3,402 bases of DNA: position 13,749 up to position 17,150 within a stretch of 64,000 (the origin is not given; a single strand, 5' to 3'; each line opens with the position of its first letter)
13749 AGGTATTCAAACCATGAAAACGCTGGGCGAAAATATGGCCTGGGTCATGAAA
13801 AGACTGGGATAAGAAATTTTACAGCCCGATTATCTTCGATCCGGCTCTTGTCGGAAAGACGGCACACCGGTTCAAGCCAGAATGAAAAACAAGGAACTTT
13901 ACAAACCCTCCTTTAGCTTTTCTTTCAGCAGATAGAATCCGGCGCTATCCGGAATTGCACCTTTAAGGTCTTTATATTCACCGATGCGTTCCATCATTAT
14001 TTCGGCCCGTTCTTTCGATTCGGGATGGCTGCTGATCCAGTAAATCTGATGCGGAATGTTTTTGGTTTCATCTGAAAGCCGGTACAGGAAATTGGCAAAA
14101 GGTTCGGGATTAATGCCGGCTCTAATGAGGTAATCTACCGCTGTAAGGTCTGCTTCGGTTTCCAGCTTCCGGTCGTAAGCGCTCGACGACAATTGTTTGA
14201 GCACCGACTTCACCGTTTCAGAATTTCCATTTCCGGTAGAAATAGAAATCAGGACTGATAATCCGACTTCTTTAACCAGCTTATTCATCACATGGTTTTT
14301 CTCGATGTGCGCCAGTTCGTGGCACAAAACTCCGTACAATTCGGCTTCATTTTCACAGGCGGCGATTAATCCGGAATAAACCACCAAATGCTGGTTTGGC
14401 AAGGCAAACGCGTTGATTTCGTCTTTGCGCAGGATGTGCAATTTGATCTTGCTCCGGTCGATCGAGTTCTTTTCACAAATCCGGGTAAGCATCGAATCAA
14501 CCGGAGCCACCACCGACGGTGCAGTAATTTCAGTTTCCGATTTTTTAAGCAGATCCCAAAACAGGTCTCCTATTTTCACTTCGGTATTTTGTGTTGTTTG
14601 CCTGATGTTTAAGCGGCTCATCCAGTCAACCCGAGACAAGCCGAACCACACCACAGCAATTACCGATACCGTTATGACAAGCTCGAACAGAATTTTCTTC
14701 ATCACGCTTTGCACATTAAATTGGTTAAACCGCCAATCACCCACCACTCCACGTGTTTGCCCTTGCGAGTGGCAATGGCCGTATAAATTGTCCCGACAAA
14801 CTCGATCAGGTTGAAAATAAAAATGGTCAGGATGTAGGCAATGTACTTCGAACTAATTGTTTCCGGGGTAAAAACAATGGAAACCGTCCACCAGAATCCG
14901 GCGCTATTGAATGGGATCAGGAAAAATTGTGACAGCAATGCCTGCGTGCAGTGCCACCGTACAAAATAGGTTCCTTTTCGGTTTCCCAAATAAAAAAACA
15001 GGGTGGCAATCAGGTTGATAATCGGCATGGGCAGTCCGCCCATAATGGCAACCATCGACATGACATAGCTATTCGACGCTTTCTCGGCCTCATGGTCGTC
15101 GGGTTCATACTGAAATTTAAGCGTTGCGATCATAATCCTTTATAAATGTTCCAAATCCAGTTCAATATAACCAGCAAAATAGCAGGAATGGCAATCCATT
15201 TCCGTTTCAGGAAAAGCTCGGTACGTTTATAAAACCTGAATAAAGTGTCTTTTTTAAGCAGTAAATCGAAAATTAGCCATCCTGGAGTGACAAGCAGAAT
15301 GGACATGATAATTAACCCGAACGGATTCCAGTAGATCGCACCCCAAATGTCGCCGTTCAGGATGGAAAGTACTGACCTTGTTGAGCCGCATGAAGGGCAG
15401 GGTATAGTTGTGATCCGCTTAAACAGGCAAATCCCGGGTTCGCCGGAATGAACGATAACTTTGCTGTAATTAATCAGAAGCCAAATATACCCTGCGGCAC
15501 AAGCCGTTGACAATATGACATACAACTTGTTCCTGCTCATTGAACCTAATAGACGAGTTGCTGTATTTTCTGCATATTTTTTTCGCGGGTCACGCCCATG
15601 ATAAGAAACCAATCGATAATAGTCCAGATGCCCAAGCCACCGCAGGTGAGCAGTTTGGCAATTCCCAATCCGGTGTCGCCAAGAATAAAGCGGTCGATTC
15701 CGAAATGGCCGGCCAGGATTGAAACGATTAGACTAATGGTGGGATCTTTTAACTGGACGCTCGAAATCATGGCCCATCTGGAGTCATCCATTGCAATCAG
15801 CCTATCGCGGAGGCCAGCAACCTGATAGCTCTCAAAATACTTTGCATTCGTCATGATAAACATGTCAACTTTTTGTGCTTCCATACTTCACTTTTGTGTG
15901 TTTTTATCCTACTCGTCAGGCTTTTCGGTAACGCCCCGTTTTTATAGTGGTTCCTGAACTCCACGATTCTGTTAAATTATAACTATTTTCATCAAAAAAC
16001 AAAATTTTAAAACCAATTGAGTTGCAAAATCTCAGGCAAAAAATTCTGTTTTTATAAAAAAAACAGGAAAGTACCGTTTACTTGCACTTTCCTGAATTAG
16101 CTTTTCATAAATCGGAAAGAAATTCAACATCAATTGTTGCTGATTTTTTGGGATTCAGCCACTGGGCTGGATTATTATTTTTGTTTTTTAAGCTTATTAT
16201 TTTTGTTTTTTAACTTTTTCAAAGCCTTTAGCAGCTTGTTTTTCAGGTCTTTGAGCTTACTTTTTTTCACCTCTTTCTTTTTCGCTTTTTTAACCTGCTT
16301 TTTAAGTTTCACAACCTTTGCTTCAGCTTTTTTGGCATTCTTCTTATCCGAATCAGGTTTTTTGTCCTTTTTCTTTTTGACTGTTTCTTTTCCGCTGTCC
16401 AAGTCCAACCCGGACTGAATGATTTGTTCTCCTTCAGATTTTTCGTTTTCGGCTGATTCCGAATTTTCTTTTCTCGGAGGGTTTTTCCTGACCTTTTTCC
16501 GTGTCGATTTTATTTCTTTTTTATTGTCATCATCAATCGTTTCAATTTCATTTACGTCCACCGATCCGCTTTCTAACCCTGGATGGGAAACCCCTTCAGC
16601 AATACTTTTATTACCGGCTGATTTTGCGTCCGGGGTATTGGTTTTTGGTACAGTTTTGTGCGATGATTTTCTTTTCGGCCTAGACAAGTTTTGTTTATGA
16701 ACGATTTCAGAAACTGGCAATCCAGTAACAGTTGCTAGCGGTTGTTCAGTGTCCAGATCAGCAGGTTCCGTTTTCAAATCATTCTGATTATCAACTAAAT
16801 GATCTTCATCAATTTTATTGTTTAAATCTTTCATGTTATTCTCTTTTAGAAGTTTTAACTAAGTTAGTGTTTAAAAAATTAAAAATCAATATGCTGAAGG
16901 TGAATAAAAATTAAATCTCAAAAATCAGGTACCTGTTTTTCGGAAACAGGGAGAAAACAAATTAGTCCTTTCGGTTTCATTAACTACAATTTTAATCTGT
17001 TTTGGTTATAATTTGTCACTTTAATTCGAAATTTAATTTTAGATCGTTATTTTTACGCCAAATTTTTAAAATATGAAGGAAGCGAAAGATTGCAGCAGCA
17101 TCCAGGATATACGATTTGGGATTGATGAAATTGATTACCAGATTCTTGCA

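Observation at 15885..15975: Structured leader RNA (riboswitch-like candidate) upstream of the TM2 operon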

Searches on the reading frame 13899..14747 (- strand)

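Call 8: search_protein_families(library=pfam, proteins=[window:13899-14747:-], max_evalue=0.01)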
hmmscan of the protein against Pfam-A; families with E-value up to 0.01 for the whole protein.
window:13899-14747:- (282 aa): 1 family
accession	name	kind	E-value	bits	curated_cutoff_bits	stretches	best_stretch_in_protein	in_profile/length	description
PF01435.24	Peptidase_M48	-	1.5e-24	87.3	20.3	1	83-250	7-181/186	Peptidase family M48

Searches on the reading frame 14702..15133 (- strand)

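Call 8: search_protein_families(library=pfam, proteins=[window:14702-15133:-], max_evalue=0.01)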
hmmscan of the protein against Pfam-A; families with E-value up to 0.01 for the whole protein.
window:14702-15133:- (143 aa): 1 family
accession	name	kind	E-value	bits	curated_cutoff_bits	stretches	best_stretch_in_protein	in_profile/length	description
PF09685.15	DUF4870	-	0.0014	19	25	1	26-129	5-99/107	Domain of unknown function (DUF4870)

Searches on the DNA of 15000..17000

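Call 3: search_rna_families(source=window, start=15000, end=17000, threshold=evalue, max_evalue=10, show_alignments=3)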
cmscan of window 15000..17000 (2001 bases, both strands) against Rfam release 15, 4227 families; matches with E-value up to 10: 5.
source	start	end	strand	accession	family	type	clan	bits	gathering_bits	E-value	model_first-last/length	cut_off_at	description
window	15902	15969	-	RF03081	DUF805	Cis-reg;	CL00115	78.8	51.1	2.1e-14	1-68/68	no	DUF805 RNA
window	16056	16176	-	RF00515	PyrR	Cis-reg;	-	20.8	54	6.6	1-115/115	no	PyrR binding site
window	16009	16180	+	RF01247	snR32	Gene; snRNA; snoRNA; HACA-box;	-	18.7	45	4.2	1-191/191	no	Small nucleolar RNA snR32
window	15703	15725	+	RF01322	CRISPR-DR9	Gene; CRISPR;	-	16.7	45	3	1-37/37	no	CRISPR RNA direct repeat element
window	16061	16160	+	RF00035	OxyS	Gene; sRNA;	-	15.2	75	4.4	1-110/110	no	OxyS RNA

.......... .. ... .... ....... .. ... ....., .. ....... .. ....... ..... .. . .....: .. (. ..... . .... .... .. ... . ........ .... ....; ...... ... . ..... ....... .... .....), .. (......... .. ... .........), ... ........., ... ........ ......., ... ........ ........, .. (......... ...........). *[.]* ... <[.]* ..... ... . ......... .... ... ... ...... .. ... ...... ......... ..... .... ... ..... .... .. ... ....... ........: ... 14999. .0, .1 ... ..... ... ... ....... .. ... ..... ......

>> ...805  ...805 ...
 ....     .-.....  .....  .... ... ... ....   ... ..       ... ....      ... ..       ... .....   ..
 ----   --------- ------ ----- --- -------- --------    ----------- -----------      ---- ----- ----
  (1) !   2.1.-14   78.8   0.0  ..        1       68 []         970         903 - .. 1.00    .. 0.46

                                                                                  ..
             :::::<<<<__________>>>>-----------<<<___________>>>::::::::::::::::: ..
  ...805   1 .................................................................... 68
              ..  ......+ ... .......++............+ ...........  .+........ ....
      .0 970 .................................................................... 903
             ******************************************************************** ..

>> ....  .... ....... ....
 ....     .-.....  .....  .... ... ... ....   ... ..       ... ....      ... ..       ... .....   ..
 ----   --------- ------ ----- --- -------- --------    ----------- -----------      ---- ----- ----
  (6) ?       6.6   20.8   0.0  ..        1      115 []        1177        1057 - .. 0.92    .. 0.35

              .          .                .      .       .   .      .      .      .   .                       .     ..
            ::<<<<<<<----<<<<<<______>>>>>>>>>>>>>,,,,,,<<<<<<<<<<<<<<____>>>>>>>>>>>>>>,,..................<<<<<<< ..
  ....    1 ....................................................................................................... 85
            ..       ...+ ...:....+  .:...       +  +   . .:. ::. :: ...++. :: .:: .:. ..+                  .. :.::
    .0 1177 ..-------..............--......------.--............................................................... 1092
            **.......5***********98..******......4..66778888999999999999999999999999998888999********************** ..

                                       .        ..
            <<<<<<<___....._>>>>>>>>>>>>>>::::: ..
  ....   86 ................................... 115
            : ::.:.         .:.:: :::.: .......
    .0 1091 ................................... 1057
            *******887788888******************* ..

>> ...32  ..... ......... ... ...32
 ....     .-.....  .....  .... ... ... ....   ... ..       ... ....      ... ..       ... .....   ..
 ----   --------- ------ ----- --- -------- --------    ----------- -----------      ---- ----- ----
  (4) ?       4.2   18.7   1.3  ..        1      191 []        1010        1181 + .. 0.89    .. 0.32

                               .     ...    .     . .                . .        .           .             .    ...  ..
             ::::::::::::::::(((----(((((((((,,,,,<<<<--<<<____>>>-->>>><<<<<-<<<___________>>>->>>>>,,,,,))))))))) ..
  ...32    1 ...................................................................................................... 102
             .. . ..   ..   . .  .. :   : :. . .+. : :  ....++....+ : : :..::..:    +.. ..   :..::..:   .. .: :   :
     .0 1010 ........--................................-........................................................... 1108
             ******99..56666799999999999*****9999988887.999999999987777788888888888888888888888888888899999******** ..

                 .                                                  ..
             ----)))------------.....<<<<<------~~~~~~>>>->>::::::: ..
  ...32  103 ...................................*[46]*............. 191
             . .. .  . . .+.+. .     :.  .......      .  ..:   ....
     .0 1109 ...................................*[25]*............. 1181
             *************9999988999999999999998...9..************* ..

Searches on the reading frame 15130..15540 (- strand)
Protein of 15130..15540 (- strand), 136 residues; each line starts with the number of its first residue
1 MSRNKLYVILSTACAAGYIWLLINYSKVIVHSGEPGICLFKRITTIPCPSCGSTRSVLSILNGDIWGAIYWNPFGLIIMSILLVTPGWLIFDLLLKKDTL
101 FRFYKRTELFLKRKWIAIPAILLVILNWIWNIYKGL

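Call 8: search_protein_families(library=pfam, proteins=[window:15130-15540:-], max_evalue=0.01)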
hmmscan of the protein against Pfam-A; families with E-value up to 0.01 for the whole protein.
window:15130-15540:- (136 aa): 1 family
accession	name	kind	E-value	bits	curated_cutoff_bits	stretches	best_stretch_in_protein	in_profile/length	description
PF10825.13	DUF2752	-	3.8e-17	62.5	27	1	38-84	1-47/49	Protein of unknown function (DUF2752)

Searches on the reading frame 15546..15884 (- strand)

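Call 8: search_protein_families(library=pfam, proteins=[window:15546-15884:-], max_evalue=0.01)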
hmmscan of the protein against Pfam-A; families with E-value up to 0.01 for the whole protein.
window:15546-15884:- (112 aa): 1 family
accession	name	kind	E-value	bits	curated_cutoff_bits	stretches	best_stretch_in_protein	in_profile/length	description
PF05154.21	TM2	-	1.4e-15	57.7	27.9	1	46-93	3-51/51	TM2 domain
